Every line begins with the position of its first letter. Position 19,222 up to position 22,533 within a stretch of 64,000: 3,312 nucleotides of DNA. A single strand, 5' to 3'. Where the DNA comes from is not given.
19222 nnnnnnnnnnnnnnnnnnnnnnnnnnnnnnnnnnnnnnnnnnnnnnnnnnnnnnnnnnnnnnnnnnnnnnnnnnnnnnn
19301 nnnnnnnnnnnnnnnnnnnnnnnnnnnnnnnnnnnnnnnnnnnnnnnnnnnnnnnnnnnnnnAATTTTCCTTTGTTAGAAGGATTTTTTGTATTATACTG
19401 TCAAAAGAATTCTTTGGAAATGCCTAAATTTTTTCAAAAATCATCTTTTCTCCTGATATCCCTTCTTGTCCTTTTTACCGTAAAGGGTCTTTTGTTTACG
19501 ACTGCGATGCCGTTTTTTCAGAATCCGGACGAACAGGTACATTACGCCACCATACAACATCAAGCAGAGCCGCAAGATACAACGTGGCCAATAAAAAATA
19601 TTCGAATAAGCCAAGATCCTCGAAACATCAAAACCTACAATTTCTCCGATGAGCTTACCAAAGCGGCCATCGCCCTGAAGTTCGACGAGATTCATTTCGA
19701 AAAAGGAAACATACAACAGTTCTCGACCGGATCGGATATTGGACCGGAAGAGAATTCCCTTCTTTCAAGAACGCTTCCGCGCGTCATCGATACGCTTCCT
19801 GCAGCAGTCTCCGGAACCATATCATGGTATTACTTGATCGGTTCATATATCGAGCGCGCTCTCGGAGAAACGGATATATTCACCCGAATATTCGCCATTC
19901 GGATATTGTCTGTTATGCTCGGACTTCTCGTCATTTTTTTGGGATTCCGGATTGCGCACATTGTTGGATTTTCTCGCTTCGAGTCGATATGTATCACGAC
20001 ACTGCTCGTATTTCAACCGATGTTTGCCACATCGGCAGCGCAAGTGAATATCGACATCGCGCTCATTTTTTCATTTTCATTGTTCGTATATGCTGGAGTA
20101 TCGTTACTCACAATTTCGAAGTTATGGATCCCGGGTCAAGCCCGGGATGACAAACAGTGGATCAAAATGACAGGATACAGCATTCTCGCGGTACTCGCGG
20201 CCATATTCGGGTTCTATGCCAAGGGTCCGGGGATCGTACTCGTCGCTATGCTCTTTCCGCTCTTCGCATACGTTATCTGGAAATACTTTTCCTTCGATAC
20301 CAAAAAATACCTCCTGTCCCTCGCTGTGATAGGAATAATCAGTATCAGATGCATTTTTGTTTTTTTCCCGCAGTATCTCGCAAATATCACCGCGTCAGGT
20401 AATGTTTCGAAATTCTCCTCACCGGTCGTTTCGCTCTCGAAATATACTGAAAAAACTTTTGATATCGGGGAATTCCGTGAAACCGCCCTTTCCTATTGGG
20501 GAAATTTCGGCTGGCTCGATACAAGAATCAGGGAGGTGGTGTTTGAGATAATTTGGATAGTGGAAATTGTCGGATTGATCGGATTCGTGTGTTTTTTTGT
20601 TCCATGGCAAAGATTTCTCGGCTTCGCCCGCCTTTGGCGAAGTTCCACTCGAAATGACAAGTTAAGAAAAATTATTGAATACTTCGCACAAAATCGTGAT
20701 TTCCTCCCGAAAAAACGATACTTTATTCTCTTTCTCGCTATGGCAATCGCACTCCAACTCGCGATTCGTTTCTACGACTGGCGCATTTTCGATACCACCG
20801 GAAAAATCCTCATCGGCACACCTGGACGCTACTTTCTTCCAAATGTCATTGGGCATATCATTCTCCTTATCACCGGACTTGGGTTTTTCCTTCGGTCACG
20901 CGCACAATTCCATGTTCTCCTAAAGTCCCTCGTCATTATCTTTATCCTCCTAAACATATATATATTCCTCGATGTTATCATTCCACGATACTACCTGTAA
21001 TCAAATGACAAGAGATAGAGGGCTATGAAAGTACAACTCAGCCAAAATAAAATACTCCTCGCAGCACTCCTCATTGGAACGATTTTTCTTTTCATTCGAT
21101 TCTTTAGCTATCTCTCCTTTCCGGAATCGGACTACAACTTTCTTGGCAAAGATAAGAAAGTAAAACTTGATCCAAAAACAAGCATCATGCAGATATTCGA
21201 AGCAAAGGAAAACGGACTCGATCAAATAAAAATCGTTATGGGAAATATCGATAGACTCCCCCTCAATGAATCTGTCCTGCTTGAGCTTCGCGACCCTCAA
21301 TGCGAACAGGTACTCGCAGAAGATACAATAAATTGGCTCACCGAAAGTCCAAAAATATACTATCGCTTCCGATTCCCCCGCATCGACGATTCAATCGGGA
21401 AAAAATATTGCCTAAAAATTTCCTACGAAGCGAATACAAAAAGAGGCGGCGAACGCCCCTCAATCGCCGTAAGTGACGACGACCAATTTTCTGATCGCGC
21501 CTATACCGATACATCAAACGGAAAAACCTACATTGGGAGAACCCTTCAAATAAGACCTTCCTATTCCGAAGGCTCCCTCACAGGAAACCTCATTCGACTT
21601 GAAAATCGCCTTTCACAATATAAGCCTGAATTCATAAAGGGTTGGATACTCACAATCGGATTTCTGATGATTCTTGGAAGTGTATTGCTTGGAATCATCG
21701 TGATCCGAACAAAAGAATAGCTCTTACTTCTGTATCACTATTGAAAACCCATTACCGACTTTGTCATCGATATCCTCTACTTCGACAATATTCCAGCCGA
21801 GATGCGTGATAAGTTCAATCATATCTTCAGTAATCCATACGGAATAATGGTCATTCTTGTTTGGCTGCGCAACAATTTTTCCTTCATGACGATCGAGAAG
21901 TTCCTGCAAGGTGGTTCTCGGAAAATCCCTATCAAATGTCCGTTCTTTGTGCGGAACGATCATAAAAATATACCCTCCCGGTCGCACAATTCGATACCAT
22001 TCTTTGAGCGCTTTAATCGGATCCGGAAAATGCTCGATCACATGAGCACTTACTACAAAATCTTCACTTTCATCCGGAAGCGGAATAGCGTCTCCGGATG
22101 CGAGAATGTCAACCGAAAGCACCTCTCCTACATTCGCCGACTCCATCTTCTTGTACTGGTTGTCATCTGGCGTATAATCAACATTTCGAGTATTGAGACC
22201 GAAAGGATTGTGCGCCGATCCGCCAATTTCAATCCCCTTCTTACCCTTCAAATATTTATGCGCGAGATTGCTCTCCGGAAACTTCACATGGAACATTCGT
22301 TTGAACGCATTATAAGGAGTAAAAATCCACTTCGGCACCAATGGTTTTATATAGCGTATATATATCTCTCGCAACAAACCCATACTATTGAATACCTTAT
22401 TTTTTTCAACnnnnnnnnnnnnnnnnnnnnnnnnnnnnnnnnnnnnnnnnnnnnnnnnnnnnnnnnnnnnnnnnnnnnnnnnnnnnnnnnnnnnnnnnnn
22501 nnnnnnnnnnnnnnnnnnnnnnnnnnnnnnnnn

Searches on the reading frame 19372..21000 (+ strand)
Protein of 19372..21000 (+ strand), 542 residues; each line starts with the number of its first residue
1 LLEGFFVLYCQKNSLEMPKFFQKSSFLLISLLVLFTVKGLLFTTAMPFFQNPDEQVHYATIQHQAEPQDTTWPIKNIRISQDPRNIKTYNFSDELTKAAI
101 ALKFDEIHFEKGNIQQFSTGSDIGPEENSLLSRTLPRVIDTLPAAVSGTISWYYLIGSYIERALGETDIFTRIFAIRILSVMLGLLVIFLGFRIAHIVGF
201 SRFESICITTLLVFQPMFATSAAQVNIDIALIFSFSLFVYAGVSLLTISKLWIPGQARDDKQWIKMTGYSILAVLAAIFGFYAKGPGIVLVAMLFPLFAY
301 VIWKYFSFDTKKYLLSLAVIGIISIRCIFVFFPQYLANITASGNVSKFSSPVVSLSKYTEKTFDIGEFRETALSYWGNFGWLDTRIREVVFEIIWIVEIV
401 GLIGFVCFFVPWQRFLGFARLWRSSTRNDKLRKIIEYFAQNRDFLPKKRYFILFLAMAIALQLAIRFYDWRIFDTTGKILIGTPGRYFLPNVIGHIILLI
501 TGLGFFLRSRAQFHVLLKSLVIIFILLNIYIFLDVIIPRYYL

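Call 23: search_protein_families(library=pfam, proteins=[window:19372-21000:+], max_evalue=0.001)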
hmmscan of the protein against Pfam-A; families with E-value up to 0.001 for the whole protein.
window:19372-21000:+ (542 aa): 1 family
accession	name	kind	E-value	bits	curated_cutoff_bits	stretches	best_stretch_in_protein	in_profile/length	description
PF02366.24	PMT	-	2.8e-07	30.8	22.7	1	160-336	68-232/245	Dolichyl-phosphate-mannose-protein mannosyltransferase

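Call 55: find_homologous_proteins(query=window:19372-21000:+, max_evalue=0.00001)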
Query window:19372-21000:+ (542 aa): 169 proteins with E <= 0.00001 among 8000 candidates; the best 120 are listed.
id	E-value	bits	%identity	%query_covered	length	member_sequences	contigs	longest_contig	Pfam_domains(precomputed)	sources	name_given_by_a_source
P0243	0.0e+0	1164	100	97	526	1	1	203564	PF02366.25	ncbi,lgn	-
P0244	1.4e-143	498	48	96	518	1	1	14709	PF02366.25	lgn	-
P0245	9.9e-139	482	48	95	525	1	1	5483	PF02366.25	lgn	-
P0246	2.3e-138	480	48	95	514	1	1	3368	PF02366.25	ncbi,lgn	-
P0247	2.0e-136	474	47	96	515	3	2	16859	PF02366.25,PF09913.16,PF13231.13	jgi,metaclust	metaclust:\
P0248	2.6e-134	467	47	95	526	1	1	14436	PF02366.25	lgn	-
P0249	7.1e-134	466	47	96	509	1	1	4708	PF02366.25,PF13231.13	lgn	-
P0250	1.1e-133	465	47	96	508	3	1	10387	PF02366.25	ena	-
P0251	6.0e-132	459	45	96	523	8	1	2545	PF02366.25,PF13231.13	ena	-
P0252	1.8e-131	458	44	97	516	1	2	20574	PF02366.25,PF13231.13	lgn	-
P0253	2.6e-131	457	45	96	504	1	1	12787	PF02366.25,PF13231.13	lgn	-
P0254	5.7e-130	453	46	94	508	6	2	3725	PF02366.25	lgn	-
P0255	9.0e-129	449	46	94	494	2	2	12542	PF02366.25,PF09913.16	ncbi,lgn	-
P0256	1.7e-128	448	46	96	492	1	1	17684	PF02366.25,PF13231.13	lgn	-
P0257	2.4e-127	444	46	97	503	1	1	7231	PF02366.25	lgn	-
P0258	3.7e-127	443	45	96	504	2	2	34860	PF02366.25,PF13231.13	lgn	-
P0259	4.3e-127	443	45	96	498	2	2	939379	PF02366.25,PF13231.13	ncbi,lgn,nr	ncbi:MAG: glycosyltransferase family 39 protein [Candidatus Moranbacteria bacterium]|nr:glycosyltran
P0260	5.0e-127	443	44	93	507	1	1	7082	PF02366.25,PF13231.13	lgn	-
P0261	1.3e-126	442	45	96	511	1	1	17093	PF02366.25,PF13231.13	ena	-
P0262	1.5e-126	441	44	98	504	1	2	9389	PF02366.25,PF13231.13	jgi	jgi:4-amino-4-deoxy-L-arabinose transferase-like glycosyltransferase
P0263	9.8e-126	439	45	96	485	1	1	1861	PF02366.25,PF09913.16,PF13231.13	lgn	-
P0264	2.9e-125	437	44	96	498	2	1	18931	PF02366.25,PF13231.13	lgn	-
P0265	9.9e-125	435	45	99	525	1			PF02366.25,PF09913.16,PF13231.13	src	-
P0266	9.9e-125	435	45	97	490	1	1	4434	PF02366.25,PF09913.16,PF13231.13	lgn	-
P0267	1.1e-124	435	43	96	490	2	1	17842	PF02366.25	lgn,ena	-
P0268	1.5e-122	428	44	96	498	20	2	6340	PF02366.25,PF13231.13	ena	-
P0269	3.4e-122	427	43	97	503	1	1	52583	PF02366.25,PF13231.13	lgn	-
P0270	3.8e-122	427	45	96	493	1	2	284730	PF02366.25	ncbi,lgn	-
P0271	7.7e-122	426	44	97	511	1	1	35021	PF02366.25,PF13231.13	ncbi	-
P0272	1.7e-121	425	43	97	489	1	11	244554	PF02366.25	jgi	jgi:hypothetical protein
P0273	1.7e-121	425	45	96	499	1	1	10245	PF02366.25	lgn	-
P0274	5.6e-121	423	46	97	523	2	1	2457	PF02366.25,PF13231.13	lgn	-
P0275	5.8e-121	423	46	93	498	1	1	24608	PF02366.25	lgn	-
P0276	9.3e-121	422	44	96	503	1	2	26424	PF02366.25,PF13231.13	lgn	-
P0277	1.3e-120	422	43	96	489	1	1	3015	PF02366.25,PF13231.13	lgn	-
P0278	2.4e-120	421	46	95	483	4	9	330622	PF02366.25,PF09913.16,PF13231.13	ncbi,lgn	-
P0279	2.7e-120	421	43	95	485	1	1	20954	PF02366.25,PF13231.13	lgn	-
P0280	2.8e-120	421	44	96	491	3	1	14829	PF02366.25,PF09913.16,PF13231.13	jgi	jgi:hypothetical protein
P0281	4.4e-120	420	45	92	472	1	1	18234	PF02366.25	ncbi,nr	ncbi:MAG: phospholipid carrier-dependent glycosyltransferase [bacterium]|nr:phospholipid carrier-dep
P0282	6.7e-120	420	43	96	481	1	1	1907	PF02366.25,PF13231.13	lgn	-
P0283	3.4e-119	417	44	97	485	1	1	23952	PF02366.25,PF09913.16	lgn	-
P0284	7.9e-119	416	43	96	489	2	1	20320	PF02366.25,PF09913.16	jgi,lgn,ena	-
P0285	8.8e-119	416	45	96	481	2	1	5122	PF02366.25,PF13231.13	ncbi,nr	ncbi:MAG: phospholipid carrier-dependent glycosyltransferase [Candidatus Moraniibacteriota bacterium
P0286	2.3e-118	415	42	95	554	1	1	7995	PF02366.25,PF09913.16,PF13231.13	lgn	-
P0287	2.3e-118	414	43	96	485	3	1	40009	PF02366.25,PF09913.16,PF13231.13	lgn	-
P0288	2.3e-118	414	44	96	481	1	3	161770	PF02366.25,PF13231.13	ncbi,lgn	-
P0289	2.7e-118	414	44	94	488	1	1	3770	PF02366.25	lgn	-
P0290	3.0e-118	414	44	93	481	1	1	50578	PF02366.25,PF13231.13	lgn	-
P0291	5.4e-118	413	44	94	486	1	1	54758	PF02366.25,PF13231.13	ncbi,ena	-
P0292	6.1e-117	410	43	95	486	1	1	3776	PF02366.25,PF09913.16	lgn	-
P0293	7.0e-117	410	43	95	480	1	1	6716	PF02366.25,PF13231.13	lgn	-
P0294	1.1e-116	409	44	92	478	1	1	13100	PF02366.25,PF13231.13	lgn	-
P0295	3.8e-116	407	43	96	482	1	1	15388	PF02366.25,PF13231.13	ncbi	-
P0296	5.3e-116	407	42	95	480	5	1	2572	PF02366.25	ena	-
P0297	7.5e-116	406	43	96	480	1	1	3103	PF02366.25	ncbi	-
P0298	1.0e-115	406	44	96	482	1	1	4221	PF02366.25,PF13231.13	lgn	-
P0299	2.0e-115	405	43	95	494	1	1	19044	PF02366.25,PF09913.16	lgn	-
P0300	4.0e-115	404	43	96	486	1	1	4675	PF02366.25,PF09913.16,PF13231.13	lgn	-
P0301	6.6e-115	403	43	94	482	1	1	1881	PF02366.25,PF13231.13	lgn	-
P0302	2.5e-113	398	42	94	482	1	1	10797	PF02366.25,PF13231.13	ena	-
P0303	3.0e-113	398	42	96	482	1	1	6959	PF02366.25,PF13231.13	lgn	-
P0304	7.5e-113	396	43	97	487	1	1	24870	PF02366.25,PF09913.16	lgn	-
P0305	9.6e-113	396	41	98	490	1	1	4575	PF02366.25,PF09913.16,PF13231.13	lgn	-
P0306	1.5e-112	395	42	94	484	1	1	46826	PF02366.25,PF09913.16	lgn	-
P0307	7.6e-112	393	42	93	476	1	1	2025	PF02366.25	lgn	-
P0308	8.9e-112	393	43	94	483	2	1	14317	PF02366.25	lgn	-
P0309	1.7e-111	392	41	95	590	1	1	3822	PF02366.25,PF09913.16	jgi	jgi:hypothetical protein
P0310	2.2e-111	391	39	93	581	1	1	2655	PF02366.25,PF13231.13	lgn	-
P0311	1.1e-110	389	42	96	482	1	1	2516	PF02366.25,PF13231.13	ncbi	-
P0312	1.8e-110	388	42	94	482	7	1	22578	PF02366.25,PF13231.13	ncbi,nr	ncbi:MAG: glycosyltransferase family 39 protein [Candidatus Moranbacteria bacterium]|nr:glycosyltran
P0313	2.1e-110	388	42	97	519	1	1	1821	PF02366.25,PF09913.16,PF13231.13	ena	-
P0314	8.2e-110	386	41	97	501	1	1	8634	PF02366.25,PF09913.16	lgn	-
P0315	1.0e-109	386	41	96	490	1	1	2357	PF02366.25,PF09913.16,PF13231.13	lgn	-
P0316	4.2e-109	384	41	94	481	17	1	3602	PF02366.25,PF13231.13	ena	-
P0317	5.6e-109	383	43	96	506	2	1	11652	PF02366.25,PF09913.16,PF13231.13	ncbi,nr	ncbi:MAG: DUF2142 domain-containing protein [Candidatus Moraniibacteriota bacterium]|nr:MAG: DUF2142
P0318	8.6e-109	383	41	97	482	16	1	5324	PF02366.25,PF13231.13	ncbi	-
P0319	9.2e-109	383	39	93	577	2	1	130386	PF02366.25,PF09913.16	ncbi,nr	ncbi:MAG: DUF2142 domain-containing protein [Candidatus Moranbacteria bacterium]|nr:DUF2142 domain-c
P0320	1.2e-108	382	40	97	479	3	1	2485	PF02366.25,PF13231.13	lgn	-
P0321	1.8e-108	382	42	97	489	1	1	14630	PF02366.25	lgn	-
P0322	4.4e-107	377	41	93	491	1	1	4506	PF02366.25,PF13231.13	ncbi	-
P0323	4.6e-107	377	41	96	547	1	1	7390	PF02366.25,PF09913.16,PF13231.13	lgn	-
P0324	1.8e-106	375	42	96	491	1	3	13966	PF02366.25,PF09913.16,PF13231.13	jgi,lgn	-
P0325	1.8e-105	372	41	97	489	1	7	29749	PF02366.25,PF09913.16,PF13231.13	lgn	-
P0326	9.2e-105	370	41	95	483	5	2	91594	PF02366.25,PF09913.16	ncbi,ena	ncbi:MAG: phospholipid carrier-dependent glycosyltransferase [Patescibacteria group bacterium]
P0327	2.2e-104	368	42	96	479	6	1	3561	PF02366.25,PF13231.13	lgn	-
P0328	1.1e-103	366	40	95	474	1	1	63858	PF02366.25,PF13231.13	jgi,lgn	jgi:hypothetical protein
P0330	7.3e-102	360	40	96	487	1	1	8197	PF02366.25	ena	-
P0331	8.9e-102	360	39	96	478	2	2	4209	PF02366.25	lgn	-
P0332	2.6e-101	358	39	97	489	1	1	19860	PF02366.25,PF13231.13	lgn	-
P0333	7.0e-101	357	39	95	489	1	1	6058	PF02366.25,PF09913.16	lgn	-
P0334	8.1e-101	357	39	98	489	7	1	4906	PF02366.25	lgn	-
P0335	6.2e-100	354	39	97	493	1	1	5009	PF02366.25,PF09913.16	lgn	-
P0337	3.7e-99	351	40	98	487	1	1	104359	PF02366.25,PF09913.16,PF13231.13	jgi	-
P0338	3.4e-97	345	39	93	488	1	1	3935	PF02366.25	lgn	-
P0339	9.5e-97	343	40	96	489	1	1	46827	PF02366.25,PF09913.16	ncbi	ncbi:MAG: DUF2142 domain-containing protein [Undibacterium sp.]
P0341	9.7e-97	343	40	96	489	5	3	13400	PF02366.25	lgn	-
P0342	5.3e-96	341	40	95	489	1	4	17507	PF02366.25,PF09913.16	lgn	-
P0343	6.2e-96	340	38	94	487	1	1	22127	PF02366.25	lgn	-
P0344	8.6e-96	340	39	96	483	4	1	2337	PF02366.25,PF13231.13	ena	-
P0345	1.3e-95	339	38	92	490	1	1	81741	PF02366.25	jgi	-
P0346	4.2e-95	338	39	98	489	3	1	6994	PF02366.25,PF09913.16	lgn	-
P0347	6.3e-95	337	41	95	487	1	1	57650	PF02366.25,PF09913.16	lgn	-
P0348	6.5e-95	337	39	95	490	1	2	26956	PF02366.25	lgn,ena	-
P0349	2.9e-94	335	40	92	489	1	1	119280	PF02366.25,PF09913.16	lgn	-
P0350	3.7e-94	335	37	96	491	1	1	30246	PF02366.25,PF09913.16,PF13231.13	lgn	-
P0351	5.2e-94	334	41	96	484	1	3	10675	PF02366.25,PF09913.16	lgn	-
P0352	1.7e-93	332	38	95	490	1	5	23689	PF02366.25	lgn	-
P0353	5.5e-93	331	39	95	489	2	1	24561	PF02366.25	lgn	-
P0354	6.0e-93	331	40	93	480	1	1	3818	PF02366.25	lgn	-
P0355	4.4e-92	328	37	97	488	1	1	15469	PF02366.25,PF09913.16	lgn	-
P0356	8.0e-92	327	39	94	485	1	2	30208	PF02366.25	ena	-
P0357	1.0e-91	327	40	92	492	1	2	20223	PF02366.25,PF09913.16,PF13231.13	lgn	-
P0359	1.6e-91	326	39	96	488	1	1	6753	PF02366.25,PF09913.16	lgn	-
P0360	3.6e-91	325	38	95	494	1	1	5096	PF02366.25,PF09913.16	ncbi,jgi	-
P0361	1.4e-90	323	37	94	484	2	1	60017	PF02366.25,PF13231.13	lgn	-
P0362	1.5e-90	323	39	93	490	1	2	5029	PF02366.25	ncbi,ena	-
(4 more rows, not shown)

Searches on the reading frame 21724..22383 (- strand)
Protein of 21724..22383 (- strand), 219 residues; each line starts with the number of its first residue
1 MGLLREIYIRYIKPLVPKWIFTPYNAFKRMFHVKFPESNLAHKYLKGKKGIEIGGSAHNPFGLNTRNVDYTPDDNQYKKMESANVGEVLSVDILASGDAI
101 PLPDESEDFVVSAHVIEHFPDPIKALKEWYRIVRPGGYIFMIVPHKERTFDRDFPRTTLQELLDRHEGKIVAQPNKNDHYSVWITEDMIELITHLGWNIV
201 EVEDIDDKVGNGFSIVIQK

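Call 36: search_protein_families(library=pfam, proteins=[window:21724-22383:-], max_evalue=0.0001)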
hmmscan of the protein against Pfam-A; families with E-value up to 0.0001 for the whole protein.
window:21724-22383:- (219 aa): 6 families
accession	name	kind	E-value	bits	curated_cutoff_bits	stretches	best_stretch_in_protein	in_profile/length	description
PF08241.18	Methyltransf_11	-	2.1e-14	54.4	21.2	1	63-140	19-94/95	Methyltransferase domain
PF13489.12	Methyltransf_23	-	3.9e-11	43.4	27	1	68-201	65-163/164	Methyltransferase domain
PF01209.24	Ubie_methyltran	-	4.6e-07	29.9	20.1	1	90-176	99-186/233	ubiE/COQ5 methyltransferase family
PF13649.12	Methyltransf_25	-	5e-06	27.6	27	1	94-137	52-97/97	Methyltransferase domain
PF08242.18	Methyltransf_12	-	2.5e-05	25.4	30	1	98-139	57-98/98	Methyltransferase domain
PF13847.12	Methyltransf_31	-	7.4e-05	22.9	27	1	98-158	65-114/145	Methyltransferase domain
